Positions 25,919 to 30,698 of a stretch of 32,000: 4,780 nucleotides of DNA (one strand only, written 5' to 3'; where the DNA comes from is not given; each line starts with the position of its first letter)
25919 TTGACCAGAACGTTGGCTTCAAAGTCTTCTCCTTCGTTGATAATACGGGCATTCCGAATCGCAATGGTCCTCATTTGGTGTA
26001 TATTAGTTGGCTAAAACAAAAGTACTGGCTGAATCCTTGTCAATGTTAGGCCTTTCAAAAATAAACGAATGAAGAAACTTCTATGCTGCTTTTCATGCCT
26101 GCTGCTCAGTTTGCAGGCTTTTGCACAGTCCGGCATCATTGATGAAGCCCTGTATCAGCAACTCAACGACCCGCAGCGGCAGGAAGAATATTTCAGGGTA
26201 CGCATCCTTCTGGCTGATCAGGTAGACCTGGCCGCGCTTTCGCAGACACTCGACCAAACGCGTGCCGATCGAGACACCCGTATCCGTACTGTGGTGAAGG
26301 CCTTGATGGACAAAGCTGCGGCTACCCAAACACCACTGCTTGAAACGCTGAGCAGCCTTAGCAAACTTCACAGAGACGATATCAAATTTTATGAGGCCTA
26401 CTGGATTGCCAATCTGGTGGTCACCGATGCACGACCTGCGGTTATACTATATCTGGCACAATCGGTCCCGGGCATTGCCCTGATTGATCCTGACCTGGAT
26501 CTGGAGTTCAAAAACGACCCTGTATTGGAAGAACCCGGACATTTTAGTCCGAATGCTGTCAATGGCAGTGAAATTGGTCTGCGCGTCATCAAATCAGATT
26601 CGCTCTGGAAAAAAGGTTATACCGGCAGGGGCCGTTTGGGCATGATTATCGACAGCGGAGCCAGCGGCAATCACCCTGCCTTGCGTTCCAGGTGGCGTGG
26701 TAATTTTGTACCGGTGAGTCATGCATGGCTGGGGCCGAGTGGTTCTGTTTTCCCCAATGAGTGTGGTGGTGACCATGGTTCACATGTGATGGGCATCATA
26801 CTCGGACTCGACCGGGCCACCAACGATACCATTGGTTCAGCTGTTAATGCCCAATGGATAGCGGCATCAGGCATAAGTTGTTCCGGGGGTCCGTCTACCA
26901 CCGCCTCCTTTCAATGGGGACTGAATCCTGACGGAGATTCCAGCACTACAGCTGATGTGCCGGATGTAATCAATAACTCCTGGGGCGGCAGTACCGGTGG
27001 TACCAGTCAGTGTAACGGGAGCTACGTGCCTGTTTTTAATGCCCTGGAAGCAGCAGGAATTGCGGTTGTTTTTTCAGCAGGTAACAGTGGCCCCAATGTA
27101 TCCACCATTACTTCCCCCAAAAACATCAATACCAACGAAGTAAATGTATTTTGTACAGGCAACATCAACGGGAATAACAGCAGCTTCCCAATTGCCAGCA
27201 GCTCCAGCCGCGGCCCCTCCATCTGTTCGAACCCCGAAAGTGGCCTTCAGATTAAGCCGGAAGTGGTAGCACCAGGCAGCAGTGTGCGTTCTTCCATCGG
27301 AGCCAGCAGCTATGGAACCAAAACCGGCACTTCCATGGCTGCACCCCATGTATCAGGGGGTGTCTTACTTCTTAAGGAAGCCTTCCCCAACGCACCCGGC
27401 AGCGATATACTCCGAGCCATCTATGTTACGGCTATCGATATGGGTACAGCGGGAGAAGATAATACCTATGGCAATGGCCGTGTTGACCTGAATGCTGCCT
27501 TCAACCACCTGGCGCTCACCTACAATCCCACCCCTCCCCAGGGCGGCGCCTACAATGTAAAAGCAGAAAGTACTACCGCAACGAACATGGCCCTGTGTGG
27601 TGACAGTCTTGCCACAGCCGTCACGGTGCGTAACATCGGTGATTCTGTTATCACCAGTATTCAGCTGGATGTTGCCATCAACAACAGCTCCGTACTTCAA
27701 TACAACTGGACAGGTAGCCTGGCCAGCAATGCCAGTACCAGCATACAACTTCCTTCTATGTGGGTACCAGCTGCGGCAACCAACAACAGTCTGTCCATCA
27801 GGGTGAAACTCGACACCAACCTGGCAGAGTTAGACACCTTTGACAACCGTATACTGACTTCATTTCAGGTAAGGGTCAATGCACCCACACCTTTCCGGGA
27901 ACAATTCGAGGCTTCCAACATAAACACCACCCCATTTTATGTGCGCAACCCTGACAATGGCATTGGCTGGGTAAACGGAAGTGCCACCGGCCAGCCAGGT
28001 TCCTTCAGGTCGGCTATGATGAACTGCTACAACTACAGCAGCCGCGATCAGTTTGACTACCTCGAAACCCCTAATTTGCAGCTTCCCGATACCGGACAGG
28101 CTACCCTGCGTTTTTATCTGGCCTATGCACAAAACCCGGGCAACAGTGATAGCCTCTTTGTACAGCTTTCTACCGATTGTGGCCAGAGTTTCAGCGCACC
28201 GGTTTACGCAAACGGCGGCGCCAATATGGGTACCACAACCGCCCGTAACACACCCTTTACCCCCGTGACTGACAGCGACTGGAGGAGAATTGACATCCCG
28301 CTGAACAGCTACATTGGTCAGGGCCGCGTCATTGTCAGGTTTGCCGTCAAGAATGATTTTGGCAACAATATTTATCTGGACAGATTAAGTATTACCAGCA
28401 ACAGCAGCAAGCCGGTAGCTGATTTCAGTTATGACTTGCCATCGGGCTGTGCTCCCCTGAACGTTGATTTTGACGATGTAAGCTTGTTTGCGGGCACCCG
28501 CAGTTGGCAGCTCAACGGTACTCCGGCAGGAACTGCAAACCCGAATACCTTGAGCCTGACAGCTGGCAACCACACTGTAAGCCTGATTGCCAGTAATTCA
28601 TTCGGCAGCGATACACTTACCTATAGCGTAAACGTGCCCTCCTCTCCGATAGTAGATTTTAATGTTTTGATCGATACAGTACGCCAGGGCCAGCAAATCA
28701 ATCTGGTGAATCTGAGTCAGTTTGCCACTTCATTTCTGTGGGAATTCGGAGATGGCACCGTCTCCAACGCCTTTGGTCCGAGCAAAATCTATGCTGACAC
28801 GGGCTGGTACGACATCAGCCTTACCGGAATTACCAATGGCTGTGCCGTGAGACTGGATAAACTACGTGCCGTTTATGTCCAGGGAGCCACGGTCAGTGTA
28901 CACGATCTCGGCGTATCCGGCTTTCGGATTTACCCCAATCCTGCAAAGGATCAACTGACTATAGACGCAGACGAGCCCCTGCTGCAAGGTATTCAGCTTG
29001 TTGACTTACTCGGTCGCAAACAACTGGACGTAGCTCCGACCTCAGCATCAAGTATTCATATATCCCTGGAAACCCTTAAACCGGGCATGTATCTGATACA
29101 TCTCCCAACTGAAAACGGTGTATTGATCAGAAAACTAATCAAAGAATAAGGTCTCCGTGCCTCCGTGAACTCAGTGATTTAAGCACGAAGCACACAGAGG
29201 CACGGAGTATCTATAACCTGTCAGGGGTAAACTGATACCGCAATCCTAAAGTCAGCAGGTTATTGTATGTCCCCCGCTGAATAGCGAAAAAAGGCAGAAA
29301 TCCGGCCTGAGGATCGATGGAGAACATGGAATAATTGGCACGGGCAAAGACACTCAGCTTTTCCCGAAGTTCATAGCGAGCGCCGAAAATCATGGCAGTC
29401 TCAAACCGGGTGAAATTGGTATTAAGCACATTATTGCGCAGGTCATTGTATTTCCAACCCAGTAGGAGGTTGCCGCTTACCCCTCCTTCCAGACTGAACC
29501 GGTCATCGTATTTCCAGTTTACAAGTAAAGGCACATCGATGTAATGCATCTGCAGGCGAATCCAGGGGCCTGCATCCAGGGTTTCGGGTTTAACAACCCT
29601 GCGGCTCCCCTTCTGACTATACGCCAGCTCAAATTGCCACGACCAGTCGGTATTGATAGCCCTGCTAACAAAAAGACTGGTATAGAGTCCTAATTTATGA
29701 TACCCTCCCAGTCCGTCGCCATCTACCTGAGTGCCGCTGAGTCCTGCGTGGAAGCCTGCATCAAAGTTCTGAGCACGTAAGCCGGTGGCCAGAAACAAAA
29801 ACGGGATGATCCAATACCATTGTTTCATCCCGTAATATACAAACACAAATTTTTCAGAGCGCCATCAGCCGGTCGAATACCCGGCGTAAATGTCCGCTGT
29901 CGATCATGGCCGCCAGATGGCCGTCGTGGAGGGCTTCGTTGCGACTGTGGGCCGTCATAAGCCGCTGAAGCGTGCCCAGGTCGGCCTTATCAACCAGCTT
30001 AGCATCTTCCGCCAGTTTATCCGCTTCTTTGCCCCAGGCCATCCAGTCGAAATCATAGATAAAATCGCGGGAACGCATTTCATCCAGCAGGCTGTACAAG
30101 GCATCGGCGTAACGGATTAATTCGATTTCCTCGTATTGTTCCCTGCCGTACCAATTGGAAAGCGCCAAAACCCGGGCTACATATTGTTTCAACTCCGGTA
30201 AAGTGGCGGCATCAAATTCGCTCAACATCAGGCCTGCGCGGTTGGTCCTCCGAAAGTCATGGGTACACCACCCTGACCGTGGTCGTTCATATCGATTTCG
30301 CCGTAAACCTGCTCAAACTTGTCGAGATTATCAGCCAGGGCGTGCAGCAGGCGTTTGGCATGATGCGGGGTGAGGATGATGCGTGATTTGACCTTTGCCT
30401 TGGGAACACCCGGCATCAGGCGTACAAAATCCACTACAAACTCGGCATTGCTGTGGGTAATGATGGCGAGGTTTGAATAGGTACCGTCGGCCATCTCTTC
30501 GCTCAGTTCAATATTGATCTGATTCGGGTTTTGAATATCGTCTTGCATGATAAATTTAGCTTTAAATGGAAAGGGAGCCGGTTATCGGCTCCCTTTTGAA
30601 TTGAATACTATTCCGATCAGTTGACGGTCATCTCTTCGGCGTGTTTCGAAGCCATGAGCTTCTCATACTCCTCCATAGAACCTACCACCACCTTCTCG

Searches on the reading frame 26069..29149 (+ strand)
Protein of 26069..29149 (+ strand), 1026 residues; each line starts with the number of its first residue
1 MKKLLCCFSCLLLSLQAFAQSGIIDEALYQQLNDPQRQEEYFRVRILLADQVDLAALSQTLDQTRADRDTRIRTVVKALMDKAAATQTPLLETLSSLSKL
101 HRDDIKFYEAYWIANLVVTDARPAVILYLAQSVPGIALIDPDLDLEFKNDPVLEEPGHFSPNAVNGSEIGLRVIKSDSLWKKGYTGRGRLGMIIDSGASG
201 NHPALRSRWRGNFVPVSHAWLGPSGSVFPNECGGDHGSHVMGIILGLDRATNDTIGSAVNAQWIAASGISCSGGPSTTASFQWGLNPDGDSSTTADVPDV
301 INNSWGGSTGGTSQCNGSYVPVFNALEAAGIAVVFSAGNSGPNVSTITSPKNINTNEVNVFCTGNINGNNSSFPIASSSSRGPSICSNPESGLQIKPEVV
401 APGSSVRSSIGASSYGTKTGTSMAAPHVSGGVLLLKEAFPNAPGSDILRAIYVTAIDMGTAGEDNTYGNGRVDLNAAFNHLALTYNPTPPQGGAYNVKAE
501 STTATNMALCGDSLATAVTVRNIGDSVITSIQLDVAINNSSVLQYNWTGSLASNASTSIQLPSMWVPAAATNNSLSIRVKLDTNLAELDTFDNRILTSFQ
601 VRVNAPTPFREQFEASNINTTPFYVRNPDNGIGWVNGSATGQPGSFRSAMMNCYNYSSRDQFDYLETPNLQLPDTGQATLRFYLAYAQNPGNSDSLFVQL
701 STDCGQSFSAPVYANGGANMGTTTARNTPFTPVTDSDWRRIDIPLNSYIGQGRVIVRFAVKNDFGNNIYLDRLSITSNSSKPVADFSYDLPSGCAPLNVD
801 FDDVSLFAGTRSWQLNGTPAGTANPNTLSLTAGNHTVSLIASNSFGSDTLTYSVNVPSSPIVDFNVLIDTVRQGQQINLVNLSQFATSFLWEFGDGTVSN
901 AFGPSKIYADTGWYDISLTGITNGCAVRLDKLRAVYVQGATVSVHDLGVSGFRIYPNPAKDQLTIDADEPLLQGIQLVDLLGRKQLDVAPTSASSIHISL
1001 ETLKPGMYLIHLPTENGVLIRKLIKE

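Call 6: search_protein_families(library=pfam, proteins=[window:26069-29149:+], max_evalue=0.001)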
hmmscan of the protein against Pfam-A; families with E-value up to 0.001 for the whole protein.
window:26069-29149:+ (1026 aa): 4 families
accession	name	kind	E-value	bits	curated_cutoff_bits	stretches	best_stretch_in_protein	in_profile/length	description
PF00082.27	Peptidase_S8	-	6.7e-35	121.2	21.8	1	193-470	8-288/288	Subtilase family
PF18962.6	Por_Secre_tail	-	4.4e-11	43.3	27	1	954-1024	1-74/75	Secretion system C-terminal sorting domain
PF00801.26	PKD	-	1.3e-08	35.1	23.5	1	872-920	12-65/80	PKD domain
PF18911.6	PKD_4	-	1.1e-07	32.3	27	1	886-919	34-67/85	PKD domain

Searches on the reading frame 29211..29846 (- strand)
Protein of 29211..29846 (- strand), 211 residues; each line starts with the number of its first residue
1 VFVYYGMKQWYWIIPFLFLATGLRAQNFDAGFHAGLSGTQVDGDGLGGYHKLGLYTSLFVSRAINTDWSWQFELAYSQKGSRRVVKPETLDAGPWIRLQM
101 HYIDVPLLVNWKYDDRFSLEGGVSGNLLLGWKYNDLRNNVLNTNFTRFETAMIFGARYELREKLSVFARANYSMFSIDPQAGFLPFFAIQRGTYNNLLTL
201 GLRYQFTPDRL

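Call 6: search_protein_families(library=pfam, proteins=[window:29211-29846:-], max_evalue=0.001)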
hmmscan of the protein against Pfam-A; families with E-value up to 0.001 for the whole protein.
window:29211-29846:- (211 aa): 2 families
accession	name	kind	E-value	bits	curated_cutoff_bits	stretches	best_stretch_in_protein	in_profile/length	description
PF13568.12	OMP_b-brl_2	-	1.7e-14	54.7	27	1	25-177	2-173/175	Outer membrane protein beta-barrel domain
PF13505.12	OMP_b-brl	-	9.8e-07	29.5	28.7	1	26-206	16-175/175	Outer membrane protein beta-barrel domain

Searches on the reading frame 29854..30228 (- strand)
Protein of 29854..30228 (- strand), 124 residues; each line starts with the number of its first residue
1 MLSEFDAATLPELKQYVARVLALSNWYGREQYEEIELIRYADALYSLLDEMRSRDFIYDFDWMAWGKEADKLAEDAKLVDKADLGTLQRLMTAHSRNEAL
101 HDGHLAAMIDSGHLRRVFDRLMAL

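Call 6: search_protein_families(library=pfam, proteins=[window:29854-30228:-], max_evalue=0.001)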
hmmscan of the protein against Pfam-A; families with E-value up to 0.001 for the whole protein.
window:29854-30228:- (124 aa): 1 family
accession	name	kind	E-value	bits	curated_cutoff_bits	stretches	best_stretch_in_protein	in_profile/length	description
PF20118.4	DUF6508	-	5.5e-20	72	23.6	1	35-123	38-125/129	Family of unknown function (DUF6508)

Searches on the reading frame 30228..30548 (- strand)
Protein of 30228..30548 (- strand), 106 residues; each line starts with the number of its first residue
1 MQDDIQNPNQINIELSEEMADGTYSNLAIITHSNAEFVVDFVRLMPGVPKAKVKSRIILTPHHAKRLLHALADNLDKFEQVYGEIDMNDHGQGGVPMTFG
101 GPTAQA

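Call 6: search_protein_families(library=pfam, proteins=[window:30228-30548:-], max_evalue=0.001)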
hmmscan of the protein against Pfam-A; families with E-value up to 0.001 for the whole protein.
window:30228-30548:- (106 aa): 1 family
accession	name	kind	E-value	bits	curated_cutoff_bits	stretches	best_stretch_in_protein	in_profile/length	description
PF11950.13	DUF3467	-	4.9e-33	113.5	25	1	6-86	6-91/92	Protein of unknown function (DUF3467)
